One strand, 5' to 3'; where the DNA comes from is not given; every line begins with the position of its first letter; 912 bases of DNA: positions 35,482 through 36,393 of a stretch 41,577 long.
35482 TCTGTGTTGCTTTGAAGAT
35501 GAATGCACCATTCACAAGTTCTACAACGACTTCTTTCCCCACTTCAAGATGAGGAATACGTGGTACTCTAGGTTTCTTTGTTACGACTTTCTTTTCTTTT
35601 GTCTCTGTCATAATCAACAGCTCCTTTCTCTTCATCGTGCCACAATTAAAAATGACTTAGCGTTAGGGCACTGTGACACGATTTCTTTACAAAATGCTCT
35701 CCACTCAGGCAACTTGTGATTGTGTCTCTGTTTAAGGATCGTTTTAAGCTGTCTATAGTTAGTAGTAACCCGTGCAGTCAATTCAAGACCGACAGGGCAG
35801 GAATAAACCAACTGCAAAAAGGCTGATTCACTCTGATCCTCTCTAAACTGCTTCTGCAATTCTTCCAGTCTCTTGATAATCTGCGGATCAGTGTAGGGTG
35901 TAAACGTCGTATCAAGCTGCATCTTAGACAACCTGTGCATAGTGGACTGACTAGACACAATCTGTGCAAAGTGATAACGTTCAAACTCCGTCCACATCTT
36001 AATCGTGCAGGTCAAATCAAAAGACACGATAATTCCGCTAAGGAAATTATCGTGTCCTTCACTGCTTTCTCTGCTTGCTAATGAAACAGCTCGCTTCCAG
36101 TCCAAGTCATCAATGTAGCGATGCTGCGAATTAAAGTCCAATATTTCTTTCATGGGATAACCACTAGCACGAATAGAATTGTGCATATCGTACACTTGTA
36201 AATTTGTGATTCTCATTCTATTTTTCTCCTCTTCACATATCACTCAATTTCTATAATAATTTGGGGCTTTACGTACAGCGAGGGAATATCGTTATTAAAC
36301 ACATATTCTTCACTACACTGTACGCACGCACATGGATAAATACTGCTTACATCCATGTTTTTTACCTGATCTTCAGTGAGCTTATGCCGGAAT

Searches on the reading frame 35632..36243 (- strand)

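Call 39: search_protein_families(library=pfam, proteins=[window:35632-36243:-], max_evalue=0.01)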
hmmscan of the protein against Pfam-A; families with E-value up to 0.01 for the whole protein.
window:35632-36243:- (203 aa): 1 family
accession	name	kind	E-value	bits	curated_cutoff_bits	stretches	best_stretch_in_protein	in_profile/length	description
PF02511.20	Thy1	-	7.2e-05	23.1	24.8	1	55-192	41-185/191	Thymidylate synthase complementing protein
